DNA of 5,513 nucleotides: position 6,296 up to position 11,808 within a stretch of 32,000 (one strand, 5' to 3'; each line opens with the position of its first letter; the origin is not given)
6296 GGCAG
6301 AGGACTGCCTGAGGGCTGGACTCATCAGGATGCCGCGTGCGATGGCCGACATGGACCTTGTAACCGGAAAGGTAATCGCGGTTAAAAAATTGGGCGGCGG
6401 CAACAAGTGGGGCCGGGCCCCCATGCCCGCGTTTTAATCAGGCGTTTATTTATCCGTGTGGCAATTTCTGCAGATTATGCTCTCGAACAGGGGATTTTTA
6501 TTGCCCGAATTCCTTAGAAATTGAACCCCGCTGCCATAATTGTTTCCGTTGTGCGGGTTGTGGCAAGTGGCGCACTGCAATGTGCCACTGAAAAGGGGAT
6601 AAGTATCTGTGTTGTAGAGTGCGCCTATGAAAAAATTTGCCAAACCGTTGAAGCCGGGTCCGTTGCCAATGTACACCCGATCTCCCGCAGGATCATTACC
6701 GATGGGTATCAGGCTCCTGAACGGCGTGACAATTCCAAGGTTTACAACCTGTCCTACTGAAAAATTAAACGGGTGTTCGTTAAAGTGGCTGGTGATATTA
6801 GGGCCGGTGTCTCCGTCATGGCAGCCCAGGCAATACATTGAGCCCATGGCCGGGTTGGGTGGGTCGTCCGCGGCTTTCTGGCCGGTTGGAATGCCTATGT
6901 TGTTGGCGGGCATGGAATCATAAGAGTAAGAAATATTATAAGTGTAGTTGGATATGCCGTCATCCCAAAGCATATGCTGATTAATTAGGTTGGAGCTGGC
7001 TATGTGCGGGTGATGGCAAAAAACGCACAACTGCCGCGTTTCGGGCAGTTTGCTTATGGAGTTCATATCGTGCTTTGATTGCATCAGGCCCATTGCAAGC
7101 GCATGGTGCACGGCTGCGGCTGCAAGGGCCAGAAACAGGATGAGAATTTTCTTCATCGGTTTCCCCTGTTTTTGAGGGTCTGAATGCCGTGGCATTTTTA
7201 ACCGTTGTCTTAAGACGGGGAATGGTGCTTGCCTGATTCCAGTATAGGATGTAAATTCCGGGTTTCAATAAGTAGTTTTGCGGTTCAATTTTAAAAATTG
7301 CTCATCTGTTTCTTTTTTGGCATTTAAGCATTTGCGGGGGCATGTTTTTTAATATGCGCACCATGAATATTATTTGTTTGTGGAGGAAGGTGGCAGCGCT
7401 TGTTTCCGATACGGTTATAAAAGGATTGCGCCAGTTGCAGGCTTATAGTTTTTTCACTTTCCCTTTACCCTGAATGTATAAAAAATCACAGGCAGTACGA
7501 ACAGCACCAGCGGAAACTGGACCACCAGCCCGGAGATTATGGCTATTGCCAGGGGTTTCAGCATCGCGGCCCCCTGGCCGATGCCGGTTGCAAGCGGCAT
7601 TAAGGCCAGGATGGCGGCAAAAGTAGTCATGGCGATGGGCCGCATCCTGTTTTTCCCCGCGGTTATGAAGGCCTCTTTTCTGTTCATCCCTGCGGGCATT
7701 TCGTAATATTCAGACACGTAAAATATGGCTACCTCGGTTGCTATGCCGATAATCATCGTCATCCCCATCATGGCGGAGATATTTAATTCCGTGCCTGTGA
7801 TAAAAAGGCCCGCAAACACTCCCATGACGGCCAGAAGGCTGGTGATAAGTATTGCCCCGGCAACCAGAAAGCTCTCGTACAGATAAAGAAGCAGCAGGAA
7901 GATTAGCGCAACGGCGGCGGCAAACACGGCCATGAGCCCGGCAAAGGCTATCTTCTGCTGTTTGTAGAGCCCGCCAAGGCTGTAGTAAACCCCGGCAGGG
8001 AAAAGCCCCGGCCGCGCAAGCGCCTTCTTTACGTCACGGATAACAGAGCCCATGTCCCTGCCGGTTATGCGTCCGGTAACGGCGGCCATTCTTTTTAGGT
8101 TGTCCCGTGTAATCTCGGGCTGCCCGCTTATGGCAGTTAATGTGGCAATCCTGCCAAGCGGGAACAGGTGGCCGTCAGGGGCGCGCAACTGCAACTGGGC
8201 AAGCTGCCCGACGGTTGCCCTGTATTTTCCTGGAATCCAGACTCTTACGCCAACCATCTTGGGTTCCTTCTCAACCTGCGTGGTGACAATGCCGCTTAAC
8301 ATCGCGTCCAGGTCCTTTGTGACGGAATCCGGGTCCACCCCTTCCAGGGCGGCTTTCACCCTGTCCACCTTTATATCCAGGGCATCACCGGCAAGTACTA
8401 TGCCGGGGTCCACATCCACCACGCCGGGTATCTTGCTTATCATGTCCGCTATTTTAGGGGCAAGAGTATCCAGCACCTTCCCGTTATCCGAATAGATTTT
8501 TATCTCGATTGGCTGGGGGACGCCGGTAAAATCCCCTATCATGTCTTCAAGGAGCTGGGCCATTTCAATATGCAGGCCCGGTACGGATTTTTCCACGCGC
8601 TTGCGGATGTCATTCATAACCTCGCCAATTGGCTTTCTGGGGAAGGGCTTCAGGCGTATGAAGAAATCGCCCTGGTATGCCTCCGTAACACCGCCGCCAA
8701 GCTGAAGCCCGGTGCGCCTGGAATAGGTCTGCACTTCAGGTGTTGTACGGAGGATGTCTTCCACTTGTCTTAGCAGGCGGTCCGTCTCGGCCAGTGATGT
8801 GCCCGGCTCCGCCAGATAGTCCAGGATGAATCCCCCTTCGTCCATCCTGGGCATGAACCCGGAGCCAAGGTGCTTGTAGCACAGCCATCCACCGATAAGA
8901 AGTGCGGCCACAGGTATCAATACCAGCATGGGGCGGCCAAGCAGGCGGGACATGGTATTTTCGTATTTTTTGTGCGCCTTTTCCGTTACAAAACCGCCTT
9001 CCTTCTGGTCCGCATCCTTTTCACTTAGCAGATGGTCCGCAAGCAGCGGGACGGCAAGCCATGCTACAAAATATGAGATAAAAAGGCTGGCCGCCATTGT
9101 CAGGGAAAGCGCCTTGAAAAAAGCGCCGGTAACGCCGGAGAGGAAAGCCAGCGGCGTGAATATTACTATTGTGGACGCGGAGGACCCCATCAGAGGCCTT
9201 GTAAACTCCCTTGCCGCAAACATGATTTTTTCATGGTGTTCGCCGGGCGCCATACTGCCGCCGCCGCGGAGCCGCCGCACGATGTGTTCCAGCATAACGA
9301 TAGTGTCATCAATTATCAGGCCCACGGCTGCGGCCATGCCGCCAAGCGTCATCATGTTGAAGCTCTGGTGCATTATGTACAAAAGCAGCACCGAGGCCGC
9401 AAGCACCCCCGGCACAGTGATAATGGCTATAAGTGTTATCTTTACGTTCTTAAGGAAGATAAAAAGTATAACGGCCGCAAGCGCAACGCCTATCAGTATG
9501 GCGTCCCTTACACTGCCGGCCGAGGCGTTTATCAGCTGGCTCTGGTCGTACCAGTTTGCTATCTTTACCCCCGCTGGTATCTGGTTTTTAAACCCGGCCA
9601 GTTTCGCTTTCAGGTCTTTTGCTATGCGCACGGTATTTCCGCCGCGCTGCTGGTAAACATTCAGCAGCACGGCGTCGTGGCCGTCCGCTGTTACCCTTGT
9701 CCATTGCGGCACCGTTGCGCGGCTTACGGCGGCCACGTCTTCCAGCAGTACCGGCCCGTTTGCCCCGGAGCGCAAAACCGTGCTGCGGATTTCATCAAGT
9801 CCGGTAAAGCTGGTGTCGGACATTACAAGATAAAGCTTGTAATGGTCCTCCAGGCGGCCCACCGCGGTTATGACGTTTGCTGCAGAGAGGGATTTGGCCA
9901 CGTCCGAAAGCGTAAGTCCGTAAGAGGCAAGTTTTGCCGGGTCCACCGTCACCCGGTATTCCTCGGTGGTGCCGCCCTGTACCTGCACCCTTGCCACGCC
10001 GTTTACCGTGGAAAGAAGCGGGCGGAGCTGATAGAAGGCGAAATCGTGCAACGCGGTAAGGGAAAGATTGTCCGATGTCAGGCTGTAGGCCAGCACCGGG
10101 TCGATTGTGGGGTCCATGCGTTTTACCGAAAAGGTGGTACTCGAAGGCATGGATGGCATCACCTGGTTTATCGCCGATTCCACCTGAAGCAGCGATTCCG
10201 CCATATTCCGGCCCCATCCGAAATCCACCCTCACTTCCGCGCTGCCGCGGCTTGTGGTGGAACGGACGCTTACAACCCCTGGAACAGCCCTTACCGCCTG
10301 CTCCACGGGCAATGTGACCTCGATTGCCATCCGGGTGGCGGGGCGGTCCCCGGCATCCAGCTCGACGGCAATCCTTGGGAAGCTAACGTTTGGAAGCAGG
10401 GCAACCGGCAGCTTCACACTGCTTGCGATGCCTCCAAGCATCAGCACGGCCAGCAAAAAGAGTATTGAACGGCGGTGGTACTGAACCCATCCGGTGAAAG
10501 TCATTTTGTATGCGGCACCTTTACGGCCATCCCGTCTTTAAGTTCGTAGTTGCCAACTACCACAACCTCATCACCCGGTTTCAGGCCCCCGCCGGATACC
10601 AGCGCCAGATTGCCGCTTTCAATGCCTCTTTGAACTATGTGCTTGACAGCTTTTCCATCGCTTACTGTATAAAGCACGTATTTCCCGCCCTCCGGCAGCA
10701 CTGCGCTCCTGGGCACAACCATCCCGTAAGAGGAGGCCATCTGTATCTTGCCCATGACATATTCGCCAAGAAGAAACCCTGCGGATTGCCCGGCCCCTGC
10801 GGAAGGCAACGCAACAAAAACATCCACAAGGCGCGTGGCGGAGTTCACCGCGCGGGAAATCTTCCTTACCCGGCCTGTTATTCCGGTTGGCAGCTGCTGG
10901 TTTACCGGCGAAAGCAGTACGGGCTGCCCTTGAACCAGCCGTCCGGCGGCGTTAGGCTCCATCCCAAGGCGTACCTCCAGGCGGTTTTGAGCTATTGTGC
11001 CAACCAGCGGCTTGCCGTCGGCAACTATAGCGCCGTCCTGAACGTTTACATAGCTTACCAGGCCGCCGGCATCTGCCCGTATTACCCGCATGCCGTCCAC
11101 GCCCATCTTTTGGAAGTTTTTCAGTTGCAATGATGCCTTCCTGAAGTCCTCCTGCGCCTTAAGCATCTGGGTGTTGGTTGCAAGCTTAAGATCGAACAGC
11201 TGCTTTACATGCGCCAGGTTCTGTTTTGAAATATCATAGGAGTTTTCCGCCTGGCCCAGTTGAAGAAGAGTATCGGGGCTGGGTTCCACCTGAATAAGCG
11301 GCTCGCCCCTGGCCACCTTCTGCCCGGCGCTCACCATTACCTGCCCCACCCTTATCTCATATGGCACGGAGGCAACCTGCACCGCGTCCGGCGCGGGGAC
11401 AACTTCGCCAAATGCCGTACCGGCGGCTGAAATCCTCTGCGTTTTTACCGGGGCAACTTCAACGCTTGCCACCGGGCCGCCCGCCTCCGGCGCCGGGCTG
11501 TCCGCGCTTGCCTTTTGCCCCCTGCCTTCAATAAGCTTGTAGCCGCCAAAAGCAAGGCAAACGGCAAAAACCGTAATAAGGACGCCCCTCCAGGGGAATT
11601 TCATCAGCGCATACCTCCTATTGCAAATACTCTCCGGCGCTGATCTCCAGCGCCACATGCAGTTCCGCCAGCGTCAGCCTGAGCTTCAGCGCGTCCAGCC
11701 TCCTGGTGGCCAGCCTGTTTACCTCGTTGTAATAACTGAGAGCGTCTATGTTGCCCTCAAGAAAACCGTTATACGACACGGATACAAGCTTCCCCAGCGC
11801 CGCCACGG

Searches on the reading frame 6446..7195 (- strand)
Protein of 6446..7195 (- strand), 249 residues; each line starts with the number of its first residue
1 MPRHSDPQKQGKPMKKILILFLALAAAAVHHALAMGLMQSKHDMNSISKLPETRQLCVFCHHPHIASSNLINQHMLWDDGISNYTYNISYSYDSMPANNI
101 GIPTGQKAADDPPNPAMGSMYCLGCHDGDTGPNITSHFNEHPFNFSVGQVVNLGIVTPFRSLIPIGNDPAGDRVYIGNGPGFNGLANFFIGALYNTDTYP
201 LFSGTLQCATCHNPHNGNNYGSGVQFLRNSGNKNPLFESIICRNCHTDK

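Call 34: search_protein_families(library=pfam, proteins=[window:6446-7195:-], max_evalue=0.001)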
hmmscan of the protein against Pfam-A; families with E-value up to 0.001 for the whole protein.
window:6446-7195:- (249 aa): 2 families
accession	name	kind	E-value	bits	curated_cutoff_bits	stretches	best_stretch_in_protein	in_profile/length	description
PF09699.15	Paired_CXXCH_1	-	7e-05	22.9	20.6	0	207-248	8-38/41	Doubled CXXCH motif (Paired_CXXCH_1)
PF14522.11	Cytochrome_C7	-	0.00066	19.9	24.8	0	205-249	13-51/67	Cytochrome c7 and related cytochrome c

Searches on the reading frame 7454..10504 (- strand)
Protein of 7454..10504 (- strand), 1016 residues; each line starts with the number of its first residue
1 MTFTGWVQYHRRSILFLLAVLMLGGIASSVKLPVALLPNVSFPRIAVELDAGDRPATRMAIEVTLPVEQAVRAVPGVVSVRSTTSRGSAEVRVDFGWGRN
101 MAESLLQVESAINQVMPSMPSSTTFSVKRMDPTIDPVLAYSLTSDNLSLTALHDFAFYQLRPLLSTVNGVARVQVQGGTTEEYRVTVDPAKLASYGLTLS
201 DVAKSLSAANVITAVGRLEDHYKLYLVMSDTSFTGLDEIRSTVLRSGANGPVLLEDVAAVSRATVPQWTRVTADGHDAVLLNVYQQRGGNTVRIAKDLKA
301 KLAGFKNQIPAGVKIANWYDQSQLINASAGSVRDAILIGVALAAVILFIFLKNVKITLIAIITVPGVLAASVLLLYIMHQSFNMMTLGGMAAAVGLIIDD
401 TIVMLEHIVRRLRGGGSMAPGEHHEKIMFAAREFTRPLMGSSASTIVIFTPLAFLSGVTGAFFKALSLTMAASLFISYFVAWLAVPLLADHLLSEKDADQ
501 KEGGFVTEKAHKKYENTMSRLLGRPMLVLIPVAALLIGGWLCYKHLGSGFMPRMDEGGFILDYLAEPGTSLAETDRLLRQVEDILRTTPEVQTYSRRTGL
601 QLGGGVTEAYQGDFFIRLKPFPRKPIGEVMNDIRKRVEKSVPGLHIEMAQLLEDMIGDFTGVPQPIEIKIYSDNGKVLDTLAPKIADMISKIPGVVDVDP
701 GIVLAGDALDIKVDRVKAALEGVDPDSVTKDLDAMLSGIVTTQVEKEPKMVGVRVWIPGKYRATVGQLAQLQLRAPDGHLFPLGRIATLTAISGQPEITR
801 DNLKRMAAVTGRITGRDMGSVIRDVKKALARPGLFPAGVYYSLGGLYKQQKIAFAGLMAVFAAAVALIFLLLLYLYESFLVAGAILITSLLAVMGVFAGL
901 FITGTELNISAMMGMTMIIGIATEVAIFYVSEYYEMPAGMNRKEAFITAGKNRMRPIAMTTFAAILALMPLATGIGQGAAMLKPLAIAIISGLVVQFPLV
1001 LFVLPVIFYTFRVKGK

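Call 34: search_protein_families(library=pfam, proteins=[window:7454-10504:-], max_evalue=0.001)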
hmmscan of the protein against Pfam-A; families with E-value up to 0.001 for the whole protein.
window:7454-10504:- (1016 aa): 2 families
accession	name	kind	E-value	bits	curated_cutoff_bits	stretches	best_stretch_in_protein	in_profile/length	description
PF00873.25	ACR_tran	-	5.3e-219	730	28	1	13-1011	10-1020/1021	AcrB/AcrD/AcrF family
PF03176.21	MMPL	-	0.00018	21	20.5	1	822-1007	107-298/333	MMPL family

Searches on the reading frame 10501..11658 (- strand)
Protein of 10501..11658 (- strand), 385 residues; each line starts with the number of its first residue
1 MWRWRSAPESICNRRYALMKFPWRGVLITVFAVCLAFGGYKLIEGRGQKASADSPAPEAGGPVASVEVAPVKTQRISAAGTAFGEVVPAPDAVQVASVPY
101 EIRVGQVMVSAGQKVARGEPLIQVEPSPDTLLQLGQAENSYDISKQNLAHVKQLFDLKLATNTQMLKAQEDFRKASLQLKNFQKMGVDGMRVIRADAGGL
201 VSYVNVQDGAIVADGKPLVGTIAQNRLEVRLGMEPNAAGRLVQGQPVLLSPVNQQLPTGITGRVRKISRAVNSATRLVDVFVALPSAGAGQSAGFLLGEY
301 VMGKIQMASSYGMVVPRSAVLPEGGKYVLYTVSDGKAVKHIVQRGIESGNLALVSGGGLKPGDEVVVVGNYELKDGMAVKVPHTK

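Call 34: search_protein_families(library=pfam, proteins=[window:10501-11658:-], max_evalue=0.001)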
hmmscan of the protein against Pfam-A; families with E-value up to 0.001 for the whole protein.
window:10501-11658:- (385 aa): 2 families
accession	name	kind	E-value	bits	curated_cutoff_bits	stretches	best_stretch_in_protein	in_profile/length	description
PF13437.12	HlyD_3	-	9.6e-12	46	22.2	1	192-293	1-101/106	HlyD family secretion protein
PF16576.10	HlyD_D23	-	1.9e-08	34.3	30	1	82-285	8-202/214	Barrel-sandwich domain of CusB or HlyD membrane-fusion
